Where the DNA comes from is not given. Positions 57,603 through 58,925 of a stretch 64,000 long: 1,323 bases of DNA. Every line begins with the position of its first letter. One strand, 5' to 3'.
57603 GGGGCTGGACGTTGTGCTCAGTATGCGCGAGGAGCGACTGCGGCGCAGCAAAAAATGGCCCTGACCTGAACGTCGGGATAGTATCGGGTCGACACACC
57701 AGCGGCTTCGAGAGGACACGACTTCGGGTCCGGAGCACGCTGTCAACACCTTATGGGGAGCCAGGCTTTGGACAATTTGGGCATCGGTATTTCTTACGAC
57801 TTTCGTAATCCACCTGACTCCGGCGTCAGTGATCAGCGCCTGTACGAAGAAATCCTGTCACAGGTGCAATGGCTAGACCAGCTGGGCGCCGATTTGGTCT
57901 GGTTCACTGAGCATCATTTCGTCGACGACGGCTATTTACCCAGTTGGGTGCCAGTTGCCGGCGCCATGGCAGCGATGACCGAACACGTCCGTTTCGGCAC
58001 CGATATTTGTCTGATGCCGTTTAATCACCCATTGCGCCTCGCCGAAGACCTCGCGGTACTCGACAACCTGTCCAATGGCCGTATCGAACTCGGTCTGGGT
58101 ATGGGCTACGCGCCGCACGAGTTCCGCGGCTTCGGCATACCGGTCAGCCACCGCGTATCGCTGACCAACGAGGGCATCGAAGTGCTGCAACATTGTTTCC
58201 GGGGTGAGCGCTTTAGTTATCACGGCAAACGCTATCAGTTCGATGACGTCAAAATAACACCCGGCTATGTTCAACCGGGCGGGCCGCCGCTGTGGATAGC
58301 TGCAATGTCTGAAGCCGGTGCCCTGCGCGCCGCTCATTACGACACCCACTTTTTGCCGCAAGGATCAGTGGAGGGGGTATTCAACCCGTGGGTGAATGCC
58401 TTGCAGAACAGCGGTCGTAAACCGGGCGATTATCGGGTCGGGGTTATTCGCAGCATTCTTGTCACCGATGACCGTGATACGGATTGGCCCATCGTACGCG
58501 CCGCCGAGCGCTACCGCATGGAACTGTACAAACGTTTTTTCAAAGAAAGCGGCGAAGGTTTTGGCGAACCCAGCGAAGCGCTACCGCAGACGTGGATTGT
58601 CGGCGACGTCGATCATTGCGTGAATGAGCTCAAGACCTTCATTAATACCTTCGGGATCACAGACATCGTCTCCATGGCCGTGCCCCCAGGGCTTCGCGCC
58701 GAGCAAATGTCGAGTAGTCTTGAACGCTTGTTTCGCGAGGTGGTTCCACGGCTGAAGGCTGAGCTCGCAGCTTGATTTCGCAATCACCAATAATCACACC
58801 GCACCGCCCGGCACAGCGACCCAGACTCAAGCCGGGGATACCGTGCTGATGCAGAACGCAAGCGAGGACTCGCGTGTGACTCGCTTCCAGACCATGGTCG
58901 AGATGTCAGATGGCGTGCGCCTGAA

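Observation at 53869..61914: Putative catabolic island with two family-III CoA-transferases, LLM monooxygenase, CocE/NonD hydrolase, MFS transporter and NADPH oxidoreductase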

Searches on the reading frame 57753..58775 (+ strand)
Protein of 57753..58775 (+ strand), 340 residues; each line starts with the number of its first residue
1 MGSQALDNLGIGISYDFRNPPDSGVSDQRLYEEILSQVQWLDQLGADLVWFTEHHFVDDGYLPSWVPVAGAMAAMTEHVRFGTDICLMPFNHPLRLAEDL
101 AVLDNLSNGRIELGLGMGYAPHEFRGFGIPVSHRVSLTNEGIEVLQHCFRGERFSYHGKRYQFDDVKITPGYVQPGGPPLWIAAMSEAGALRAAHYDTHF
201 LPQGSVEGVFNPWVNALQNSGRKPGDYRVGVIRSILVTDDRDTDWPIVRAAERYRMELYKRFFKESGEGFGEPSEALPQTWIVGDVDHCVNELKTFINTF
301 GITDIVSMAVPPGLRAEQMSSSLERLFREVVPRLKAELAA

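Call 3: search_protein_families(library=pfam, proteins=[window:57753-58775:+])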
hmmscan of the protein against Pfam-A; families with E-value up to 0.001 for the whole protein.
window:57753-58775:+ (340 aa): 1 family
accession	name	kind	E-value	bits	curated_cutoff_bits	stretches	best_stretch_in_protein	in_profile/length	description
PF00296.26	Bac_luciferase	-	1.6e-51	176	27.9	1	21-299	13-310/314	Luciferase-like monooxygenase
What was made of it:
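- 57753..58775 (+): LLM-class (luciferase-like) flavin-dependent oxidoreductase, 340 aa, of unassigned subfamily. PF00296, E=2e-51 (call 3).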

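Call 4: search_protein_families(library=ncbifam, proteins=[window:57753-58775:+])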
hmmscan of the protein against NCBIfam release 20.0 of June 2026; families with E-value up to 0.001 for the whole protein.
window:57753-58775:+ (340 aa): 30 families (the best 25 are shown)
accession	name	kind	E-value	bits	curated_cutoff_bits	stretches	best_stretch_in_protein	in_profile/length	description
TIGR03619.1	F420_Rv2161c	subfamily_domain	2.2e-35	122.4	166.9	1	67-225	48-210/247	TIGR03619 family F420-dependent LLM class oxidoreductase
TIGR04027.1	LLM_KPN_01858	hypoth_equivalog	2.2e-31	109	412.9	1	26-333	14-324/326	putative FMN-dependent luciferase-like monooxygenase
TIGR03560.1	F420_Rv1855c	subfamily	6.1e-26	91.6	231.4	1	26-199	7-190/227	TIGR03560 family F420-dependent LLM class oxidoreductase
TIGR04020.1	seco_metab_LLM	subfamily_domain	2.3e-25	89.5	244.45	1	26-249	13-243/341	MupA/Atu3671 family FMN-dependent luciferase-like monooxygenase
NF052254.1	luciferase_Alph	exception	1.4e-21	77.1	600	1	25-186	15-175/354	luciferase subunit alpha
TIGR03621.1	F420_MSMEG_2516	subfamily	4.3e-20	72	213.15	1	35-184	17-157/295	TIGR03621 family F420-dependent LLM class oxidoreductase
TIGR03858.1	LLM_2I7G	subfamily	1e-18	67.4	462.25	1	24-334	18-336/337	Atu2307/SP_0267 family LLM class monooxygenase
TIGR04036.1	LLM_CE1758_fam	subfamily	4.2e-16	58.7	479.1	1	30-338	26-335/355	CE1758 family FMN-dependent luciferase-like monooxygenase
TIGR03558.1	oxido_grp_1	subfamily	7.1e-16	58.3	166.95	1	31-200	19-183/325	MsnO8 family LLM class oxidoreductase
TIGR03571.1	lucif_BA3436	subfamily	7.3e-16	58.3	303.9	1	36-174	35-179/304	TIGR03571 family LLM class oxidoreductase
NF052255.1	luciferase_Beta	exception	8.4e-16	57.9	500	1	19-188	9-180/325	luciferase subunit beta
TIGR03564.1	F420_MSMEG_4879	subfamily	8.8e-16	58.3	234.25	1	35-306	2-264/265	TIGR03564 family F420-dependent LLM class oxidoreductase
TIGR03857.1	F420_MSMEG_2249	hypoth_equivalog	5.1e-15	55.5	218.4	1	35-241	17-218/329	TIGR03857 family LLM class F420-dependent oxidoreductase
NF001939.1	PRK00719.1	subfamily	5.4e-15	55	510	1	64-245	55-237/373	alkanesulfonate monooxygenase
TIGR03565.1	alk_sulf_monoox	equivalog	8.4e-15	54.6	518.2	1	64-245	55-237/346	FMNH2-dependent alkanesulfonate monooxygenase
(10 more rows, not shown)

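Call 8: find_encoding_contigs(protein=window:57753-58775:+, flank=10000, max_places=6)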
Protein window:57753-58775:+ (340 aa): 8 contigs read that carry it; 6 places shown.
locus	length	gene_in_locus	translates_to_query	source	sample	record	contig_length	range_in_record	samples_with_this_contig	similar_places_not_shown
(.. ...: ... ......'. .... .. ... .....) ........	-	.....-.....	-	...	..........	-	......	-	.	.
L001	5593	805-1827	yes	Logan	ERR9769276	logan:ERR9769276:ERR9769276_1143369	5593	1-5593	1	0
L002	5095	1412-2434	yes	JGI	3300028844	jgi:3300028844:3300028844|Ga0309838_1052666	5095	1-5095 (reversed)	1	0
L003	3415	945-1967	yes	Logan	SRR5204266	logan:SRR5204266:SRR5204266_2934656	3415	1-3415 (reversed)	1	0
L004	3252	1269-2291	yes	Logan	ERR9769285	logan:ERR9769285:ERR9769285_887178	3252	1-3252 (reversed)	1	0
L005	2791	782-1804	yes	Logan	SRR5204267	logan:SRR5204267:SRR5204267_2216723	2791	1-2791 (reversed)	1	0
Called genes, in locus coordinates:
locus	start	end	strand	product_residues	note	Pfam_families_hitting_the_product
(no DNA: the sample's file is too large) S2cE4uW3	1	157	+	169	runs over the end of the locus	PF01661:Macro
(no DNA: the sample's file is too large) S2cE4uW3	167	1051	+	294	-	PF12710:HAD (weak)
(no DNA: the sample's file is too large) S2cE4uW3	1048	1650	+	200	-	-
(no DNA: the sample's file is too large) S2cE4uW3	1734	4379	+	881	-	PF28598:PDH_E1_N, PF00456:Transketolase_N, PF17831:PDH_E1_M, PF22613:Transketolase_C_1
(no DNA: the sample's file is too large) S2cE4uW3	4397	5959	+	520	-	PF00364:Biotin_lipoyl, PF01597:GCV_H (faint), PF25973:BSH_CzcB (faint), PF25984:BSH_YknX (faint), PF07831:PYNP_C (faint), PF00364:Biotin_lipoyl, PF02817:E3_binding, PF00198:2-oxoacid_dh, +1 more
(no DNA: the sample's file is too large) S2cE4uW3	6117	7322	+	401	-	PF02515:CoA_transf_3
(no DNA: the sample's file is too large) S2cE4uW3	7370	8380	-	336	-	PF16884:ADH_N_2, PF00107:ADH_zinc_N, PF13602:ADH_zinc_N_2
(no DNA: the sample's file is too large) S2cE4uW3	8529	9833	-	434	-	PF07690:MFS_1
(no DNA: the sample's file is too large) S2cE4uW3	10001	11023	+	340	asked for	PF00296:Bac_luciferase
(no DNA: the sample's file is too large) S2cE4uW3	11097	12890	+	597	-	PF02129:Peptidase_S15, PF08530:PepX_C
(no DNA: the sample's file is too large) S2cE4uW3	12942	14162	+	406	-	PF02515:CoA_transf_3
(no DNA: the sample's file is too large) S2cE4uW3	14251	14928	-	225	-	PF00753:Lactamase_B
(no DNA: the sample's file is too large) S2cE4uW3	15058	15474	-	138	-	PF20795:DUF6841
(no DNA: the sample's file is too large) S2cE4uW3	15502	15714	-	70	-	PF11216:DUF3012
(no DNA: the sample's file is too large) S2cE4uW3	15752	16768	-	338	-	PF00462:Glutaredoxin, PF00581:Rhodanese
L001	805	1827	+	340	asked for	PF00296:Bac_luciferase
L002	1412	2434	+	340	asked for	PF00296:Bac_luciferase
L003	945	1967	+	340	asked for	PF00296:Bac_luciferase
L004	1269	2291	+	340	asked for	PF00296:Bac_luciferase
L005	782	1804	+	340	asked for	PF00296:Bac_luciferase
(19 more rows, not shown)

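Call 13: search_solved_structures(query=window:57753-58775:+, max_evalue=0.00001)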
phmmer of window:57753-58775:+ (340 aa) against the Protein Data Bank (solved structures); distinct sequences matched with E-value up to 0.00001: 28.
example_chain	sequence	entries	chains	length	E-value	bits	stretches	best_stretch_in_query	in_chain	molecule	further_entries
8k74_A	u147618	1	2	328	6.7e-24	87.9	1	24-195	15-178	Alkanal monooxygenase alpha chain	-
7bip_A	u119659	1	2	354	5.8e-23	84.8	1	29-297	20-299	Luciferase-like monooxygenase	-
8cbb_A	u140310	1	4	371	1.1e-21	80.6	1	19-194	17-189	Alkanal monooxygenase alpha chain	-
1brl_A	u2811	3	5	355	8.2e-19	71.1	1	35-188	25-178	BACTERIAL LUCIFERASE | Alkanal monooxygenase alpha chain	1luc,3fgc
6ket_A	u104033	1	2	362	4.9e-16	62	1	31-186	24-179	PuwE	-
1brl_B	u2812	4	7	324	2.1e-15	59.9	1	19-188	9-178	BACTERIAL LUCIFERASE | BETA2 LUCIFERASE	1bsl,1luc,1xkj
3fgc_B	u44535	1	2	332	2.3e-15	59.8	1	19-188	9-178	Alkanal monooxygenase beta chain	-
7jv3_A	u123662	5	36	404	1.5e-11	47.2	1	63-246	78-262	Alkanesulfonate monooxygenase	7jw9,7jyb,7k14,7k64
2i7g_A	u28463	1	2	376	5.7e-11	45.4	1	19-185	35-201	Monooxygenase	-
3rao_A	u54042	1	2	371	8.1e-11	44.8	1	60-210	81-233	Putative Luciferase-like Monooxygenase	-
9fp4_A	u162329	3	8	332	2e-10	43.6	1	32-204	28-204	F420-dependent hydroxymycolic acid dehydrogenase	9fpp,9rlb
8qpm_A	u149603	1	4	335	4.1e-09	39.2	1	38-175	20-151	5,10-methylenetetrahydromethanopterin reductase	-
8qq8_A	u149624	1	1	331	5.3e-09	38.9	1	38-175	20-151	5,10-methylenetetrahydromethanopterin reductase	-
8qpl_A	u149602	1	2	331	5.3e-09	38.9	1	38-175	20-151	5,10-methylenetetrahydromethanopterin reductase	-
1m41_A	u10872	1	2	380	5.7e-09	38.8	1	64-254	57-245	FMNH2-dependent alkanesulfonate monooxygenase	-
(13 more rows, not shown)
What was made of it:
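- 57753..58775 (+): The closest solved structures are luciferase alpha chains, E about 1e-23 (call 13).
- On LLM-class flavin-dependent oxidoreductase (PF00296): The closest structures are luciferase alpha chains at E about 1e-23 (call 13).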

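Call 22: find_homologous_proteins(query=window:57753-58775:+)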
Query window:57753-58775:+ (340 aa): 2513 proteins with E <= 0.001 among 7127 candidates; the best 120 are listed.
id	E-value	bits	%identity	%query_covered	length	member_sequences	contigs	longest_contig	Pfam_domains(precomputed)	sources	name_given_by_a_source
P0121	1.6e-234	796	100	100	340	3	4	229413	PF00296.27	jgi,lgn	jgi:alkanesulfonate monooxygenase SsuD/methylene tetrahydromethanopterin reductase-like flavin-depen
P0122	6.2e-226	767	98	99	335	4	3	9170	PF00296.27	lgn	-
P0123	3.7e-191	653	82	99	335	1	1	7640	PF00296.27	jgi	jgi:alkanesulfonate monooxygenase SsuD/methylene tetrahydromethanopterin reductase-like flavin-depen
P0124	1.1e-190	651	81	98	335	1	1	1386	PF00296.27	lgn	-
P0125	5.3e-189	646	80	98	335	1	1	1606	PF00296.27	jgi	jgi:alkanesulfonate monooxygenase SsuD/methylene tetrahydromethanopterin reductase-like flavin-depen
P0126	7.3e-189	645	80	98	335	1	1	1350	PF00296.27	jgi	jgi:alkanesulfonate monooxygenase SsuD/methylene tetrahydromethanopterin reductase-like flavin-depen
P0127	1.2e-188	645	81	98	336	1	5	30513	PF00296.27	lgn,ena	-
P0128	1.7e-188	644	81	98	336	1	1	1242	PF00296.27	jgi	-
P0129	1.8e-188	644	80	98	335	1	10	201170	PF00296.27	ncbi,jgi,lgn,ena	jgi:alkanesulfonate monooxygenase SsuD/methylene tetrahydromethanopterin reductase-like flavin-depen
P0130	2.0e-188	644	80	98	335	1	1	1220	PF00296.27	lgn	-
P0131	3.2e-188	643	81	98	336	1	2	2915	PF00296.27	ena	-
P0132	3.5e-188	643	80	98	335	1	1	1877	PF00296.27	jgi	jgi:alkanesulfonate monooxygenase SsuD/methylene tetrahydromethanopterin reductase-like flavin-depen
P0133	4.2e-188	643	81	99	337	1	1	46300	PF00296.27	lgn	-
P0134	4.3e-188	643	81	99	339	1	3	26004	PF00296.27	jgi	jgi:alkanesulfonate monooxygenase SsuD/methylene tetrahydromethanopterin reductase-like flavin-depen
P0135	4.4e-188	643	81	99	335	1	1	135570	PF00296.27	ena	-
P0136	5.3e-188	642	80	98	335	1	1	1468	PF00296.27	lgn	-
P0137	6.0e-188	642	81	98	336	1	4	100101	PF00296.27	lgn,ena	-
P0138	6.6e-188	642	80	99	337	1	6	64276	PF00296.27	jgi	jgi:alkanesulfonate monooxygenase SsuD/methylene tetrahydromethanopterin reductase-like flavin-depen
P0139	6.7e-188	642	80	99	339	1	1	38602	PF00296.27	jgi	jgi:alkanesulfonate monooxygenase SsuD/methylene tetrahydromethanopterin reductase-like flavin-depen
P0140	1.3e-187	641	80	98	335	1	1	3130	PF00296.27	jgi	jgi:alkanesulfonate monooxygenase SsuD/methylene tetrahydromethanopterin reductase-like flavin-depen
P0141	3.9e-187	640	81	98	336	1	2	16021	PF00296.27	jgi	-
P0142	5.0e-187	639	81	98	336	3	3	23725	PF00296.27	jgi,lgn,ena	-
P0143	5.5e-187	639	81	98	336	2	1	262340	PF00296.27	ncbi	-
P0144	5.5e-187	639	81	98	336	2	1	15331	PF00296.27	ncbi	-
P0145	1.0e-186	638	80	98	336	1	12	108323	PF00296.27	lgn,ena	-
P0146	1.0e-186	638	80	98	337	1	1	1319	PF00296.27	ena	-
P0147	1.1e-186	638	80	99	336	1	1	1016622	PF00296.27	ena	-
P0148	1.2e-186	638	79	99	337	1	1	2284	PF00296.27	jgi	jgi:alkanesulfonate monooxygenase SsuD/methylene tetrahydromethanopterin reductase-like flavin-depen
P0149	1.4e-186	638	80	99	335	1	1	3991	PF00296.27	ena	-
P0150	1.7e-186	638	80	98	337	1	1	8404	PF00296.27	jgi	jgi:alkanesulfonate monooxygenase SsuD/methylene tetrahydromethanopterin reductase-like flavin-depen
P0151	2.1e-186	637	82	97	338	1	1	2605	PF00296.27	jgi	-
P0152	2.1e-186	637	80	99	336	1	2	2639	PF00296.27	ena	-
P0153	2.6e-186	637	80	98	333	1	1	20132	PF00296.27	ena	-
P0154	3.9e-186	636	80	98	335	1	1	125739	PF00296.27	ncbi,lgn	ncbi:MAG: LLM class flavin-dependent oxidoreductase [Pseudomonadota bacterium]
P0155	4.3e-186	636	80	97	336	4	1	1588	PF00296.27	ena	-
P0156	4.6e-186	636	80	98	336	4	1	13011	PF00296.27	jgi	jgi:alkanesulfonate monooxygenase SsuD/methylene tetrahydromethanopterin reductase-like flavin-depen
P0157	5.1e-186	636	80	99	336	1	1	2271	PF00296.27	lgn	-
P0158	5.5e-186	636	80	99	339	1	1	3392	PF00296.27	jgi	jgi:alkanesulfonate monooxygenase SsuD/methylene tetrahydromethanopterin reductase-like flavin-depen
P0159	6.5e-186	636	81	98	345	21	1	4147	PF00296.27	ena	-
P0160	7.4e-186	635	80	97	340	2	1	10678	PF00296.27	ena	-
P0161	7.5e-186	635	79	97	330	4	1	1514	PF00296.27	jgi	jgi:alkanesulfonate monooxygenase SsuD/methylene tetrahydromethanopterin reductase-like flavin-depen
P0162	9.4e-186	635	79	98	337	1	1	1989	PF00296.27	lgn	-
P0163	1.5e-185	634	79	98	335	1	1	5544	PF00296.27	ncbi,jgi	-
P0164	1.8e-185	634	79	98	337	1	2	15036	PF00296.27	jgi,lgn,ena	-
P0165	2.0e-185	634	80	98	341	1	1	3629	PF00296.27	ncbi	-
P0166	3.5e-185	633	80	99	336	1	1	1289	PF00296.27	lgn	-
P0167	3.6e-185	633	79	99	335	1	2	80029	PF00296.27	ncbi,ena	-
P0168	4.3e-185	633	80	98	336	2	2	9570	PF00296.27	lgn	-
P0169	5.2e-185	633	81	98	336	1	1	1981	PF00296.27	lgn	-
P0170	1.1e-184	632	80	97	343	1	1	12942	PF00296.27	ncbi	ncbi:MAG: LLM class flavin-dependent oxidoreductase [Pseudomonadales bacterium]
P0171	1.1e-184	632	80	98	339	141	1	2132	PF00296.27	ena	-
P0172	1.2e-184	632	80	98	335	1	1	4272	PF00296.27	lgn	-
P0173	1.2e-184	631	79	99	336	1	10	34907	PF00296.27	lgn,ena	-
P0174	1.3e-184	631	80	99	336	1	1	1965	PF00296.27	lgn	-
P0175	1.3e-184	631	80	98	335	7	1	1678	PF00296.27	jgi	jgi:alkanesulfonate monooxygenase SsuD/methylene tetrahydromethanopterin reductase-like flavin-depen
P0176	1.6e-184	631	79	97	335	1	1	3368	PF00296.27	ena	-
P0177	1.6e-184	631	80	98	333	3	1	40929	PF00296.27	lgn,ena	-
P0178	1.8e-184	631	80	97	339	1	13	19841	PF00296.27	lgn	-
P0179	2.5e-184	630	79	97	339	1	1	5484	PF00296.27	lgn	-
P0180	3.1e-184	630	79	98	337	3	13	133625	PF00296.27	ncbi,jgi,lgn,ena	jgi:alkanesulfonate monooxygenase SsuD/methylene tetrahydromethanopterin reductase-like flavin-depen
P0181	3.6e-184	630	78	98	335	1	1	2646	PF00296.27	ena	-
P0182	3.7e-184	630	80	97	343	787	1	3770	PF00296.27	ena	-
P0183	4.2e-184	630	78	98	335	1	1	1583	PF00296.27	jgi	-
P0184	4.9e-184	629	80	98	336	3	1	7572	PF00296.27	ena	-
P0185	5.0e-184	629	79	99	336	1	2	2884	PF00296.27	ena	-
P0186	5.0e-184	629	79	99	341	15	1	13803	PF00296.27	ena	-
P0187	5.2e-184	629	78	98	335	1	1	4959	PF00296.27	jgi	jgi:alkanesulfonate monooxygenase SsuD/methylene tetrahydromethanopterin reductase-like flavin-depen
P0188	5.4e-184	629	79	98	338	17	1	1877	PF00296.27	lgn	-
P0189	5.7e-184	629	80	97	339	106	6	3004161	PF00296.27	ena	-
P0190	7.7e-184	629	79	97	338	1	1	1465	PF00296.27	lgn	-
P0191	7.8e-184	629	78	98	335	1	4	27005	PF00296.27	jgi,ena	-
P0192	8.3e-184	629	78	98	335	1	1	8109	PF00296.27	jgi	jgi:alkanesulfonate monooxygenase SsuD/methylene tetrahydromethanopterin reductase-like flavin-depen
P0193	1.1e-183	628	80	97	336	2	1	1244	PF00296.27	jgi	jgi:alkanesulfonate monooxygenase SsuD/methylene tetrahydromethanopterin reductase-like flavin-depen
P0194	1.1e-183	628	79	99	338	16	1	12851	PF00296.27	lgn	-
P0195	1.4e-183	628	77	98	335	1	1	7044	PF00296.27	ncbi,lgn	-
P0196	2.1e-183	627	78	98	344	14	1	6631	PF00296.27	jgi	jgi:alkanesulfonate monooxygenase SsuD/methylene tetrahydromethanopterin reductase-like flavin-depen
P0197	2.2e-183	627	78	98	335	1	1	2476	PF00296.27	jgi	-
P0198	2.2e-183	627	79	96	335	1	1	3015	PF00296.27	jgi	jgi:alkanesulfonate monooxygenase SsuD/methylene tetrahydromethanopterin reductase-like flavin-depen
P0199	2.3e-183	627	79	97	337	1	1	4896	PF00296.27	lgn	-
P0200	3.4e-183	627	78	97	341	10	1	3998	PF00296.27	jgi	jgi:alkanesulfonate monooxygenase SsuD/methylene tetrahydromethanopterin reductase-like flavin-depen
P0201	3.6e-183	627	78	99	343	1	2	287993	PF00296.27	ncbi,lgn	ncbi:MAG: LLM class flavin-dependent oxidoreductase [Pseudomonadales bacterium]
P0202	4.6e-183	626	78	99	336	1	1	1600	PF00296.27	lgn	-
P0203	4.6e-183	626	78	99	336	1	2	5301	PF00296.27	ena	-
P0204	4.8e-183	626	78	99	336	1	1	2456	PF00296.27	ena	-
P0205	5.4e-183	626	78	99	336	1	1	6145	PF00296.27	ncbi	-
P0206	6.2e-183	626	78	97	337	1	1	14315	PF00296.27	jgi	-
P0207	6.5e-183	626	78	99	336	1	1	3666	PF00296.27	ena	-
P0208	7.0e-183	626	78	97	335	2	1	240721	PF00296.27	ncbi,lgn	-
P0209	7.3e-183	626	79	98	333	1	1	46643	PF00296.27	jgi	jgi:alkanesulfonate monooxygenase SsuD/methylene tetrahydromethanopterin reductase-like flavin-depen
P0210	8.9e-183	625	78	99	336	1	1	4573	PF00296.27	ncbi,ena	-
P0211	8.9e-183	625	78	99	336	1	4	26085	PF00296.27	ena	-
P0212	9.5e-183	625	79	98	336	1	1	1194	PF00296.27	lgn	-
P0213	9.8e-183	625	78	98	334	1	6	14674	PF00296.27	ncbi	-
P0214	1.6e-182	624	80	96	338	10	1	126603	PF00296.27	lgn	-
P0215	1.8e-182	624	78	99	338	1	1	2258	PF00296.27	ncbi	-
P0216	2.2e-182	624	79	98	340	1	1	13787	PF00296.27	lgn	-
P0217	2.4e-182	624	78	99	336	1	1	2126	PF00296.27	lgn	-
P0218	2.4e-182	624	78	99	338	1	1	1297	PF00296.27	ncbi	-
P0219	2.4e-182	624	79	97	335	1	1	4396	PF00296.27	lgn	-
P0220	2.8e-182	624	77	98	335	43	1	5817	PF00296.27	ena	-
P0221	2.9e-182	624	80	97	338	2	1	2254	PF00296.27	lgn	-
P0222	3.0e-182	624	77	98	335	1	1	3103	PF00296.27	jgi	-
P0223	3.3e-182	623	78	97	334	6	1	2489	PF00296.27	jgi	jgi:alkanesulfonate monooxygenase SsuD/methylene tetrahydromethanopterin reductase-like flavin-depen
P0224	3.4e-182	623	79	98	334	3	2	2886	PF00296.27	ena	-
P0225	3.7e-182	623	77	98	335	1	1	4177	PF00296.27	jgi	jgi:alkanesulfonate monooxygenase SsuD/methylene tetrahydromethanopterin reductase-like flavin-depen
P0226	4.1e-182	623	77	97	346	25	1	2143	PF00296.27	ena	-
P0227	4.2e-182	623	78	99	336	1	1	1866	PF00296.27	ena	-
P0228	4.3e-182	623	79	97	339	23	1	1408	PF00296.27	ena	-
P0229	4.5e-182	623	78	99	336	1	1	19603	PF00296.27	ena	-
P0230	4.5e-182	623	78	98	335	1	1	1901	PF00296.27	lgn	-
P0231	4.9e-182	623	78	99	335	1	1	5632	PF00296.27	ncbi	-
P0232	5.1e-182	623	78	99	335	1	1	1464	PF00296.27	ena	-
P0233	5.1e-182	623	77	97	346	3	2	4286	PF00296.27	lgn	-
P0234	5.7e-182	623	78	97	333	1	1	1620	PF00296.27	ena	-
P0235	5.8e-182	623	78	99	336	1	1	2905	PF00296.27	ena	-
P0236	6.4e-182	623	79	96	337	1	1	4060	PF00296.27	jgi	jgi:alkanesulfonate monooxygenase SsuD/methylene tetrahydromethanopterin reductase-like flavin-depen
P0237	7.4e-182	622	79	98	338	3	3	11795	PF00296.27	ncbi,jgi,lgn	ncbi:MAG: alkanesulfonate monooxygenase SsuD [Gammaproteobacteria bacterium]|jgi:alkanesulfonate mon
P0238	8.3e-182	622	77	99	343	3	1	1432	PF00296.27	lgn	-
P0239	8.8e-182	622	78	99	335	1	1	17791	PF00296.27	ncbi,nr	ncbi:MAG: LLM class flavin-dependent oxidoreductase [Gammaproteobacteria bacterium]|nr:LLM class fla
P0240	9.4e-182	622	79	97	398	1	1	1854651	PF00296.27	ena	-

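Call 23: find_encoding_contigs(protein=P0129, flank=10000, max_places=2)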
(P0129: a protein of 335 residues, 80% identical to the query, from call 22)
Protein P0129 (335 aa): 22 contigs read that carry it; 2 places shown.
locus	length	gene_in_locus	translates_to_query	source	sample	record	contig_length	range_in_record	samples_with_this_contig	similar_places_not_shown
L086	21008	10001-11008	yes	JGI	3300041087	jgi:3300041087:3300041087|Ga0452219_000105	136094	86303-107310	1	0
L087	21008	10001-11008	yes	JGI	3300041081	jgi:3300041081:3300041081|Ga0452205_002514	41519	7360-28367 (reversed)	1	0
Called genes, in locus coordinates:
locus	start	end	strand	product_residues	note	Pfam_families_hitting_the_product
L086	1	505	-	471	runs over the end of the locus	PF03553:Na_H_antiporter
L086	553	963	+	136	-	PF17775:YchJ_M-like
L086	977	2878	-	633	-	PF05960:DUF885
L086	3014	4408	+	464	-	PF01425:Amidase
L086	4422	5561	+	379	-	PF21181:SsfX3_N (weak), PF13472:Lipase_GDSL_2, PF14606:Lipase_GDSL_3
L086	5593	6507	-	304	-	PF12146:Hydrolase_4 (faint), PF00561:Abhydrolase_1, PF12697:Abhydrolase_6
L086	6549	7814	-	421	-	PF00282:Pyridoxal_deC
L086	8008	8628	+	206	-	PF09831:DUF2058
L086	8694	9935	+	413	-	PF05977:MFS_3, PF07690:MFS_1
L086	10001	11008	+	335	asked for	PF00296:Bac_luciferase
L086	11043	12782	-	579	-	-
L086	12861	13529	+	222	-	PF00005:ABC_tran, PF13304:AAA_21 (faint)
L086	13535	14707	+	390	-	PF12704:MacB_PCD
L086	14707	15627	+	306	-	PF01297:ZnuA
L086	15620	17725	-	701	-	PF03747:ADP_ribosyl_GH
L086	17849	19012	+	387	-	PF05721:PhyH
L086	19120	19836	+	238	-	PF00034:Cytochrom_C, PF13442:Cytochrome_CBB3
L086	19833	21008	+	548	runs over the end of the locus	PF01011:PQQ, PF13360:PQQ_2, PF13570:Beta-prop_ACSF4 (faint), PF13360:PQQ_2, PF01011:PQQ, PF13360:PQQ_2 (weak)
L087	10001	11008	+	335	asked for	PF00296:Bac_luciferase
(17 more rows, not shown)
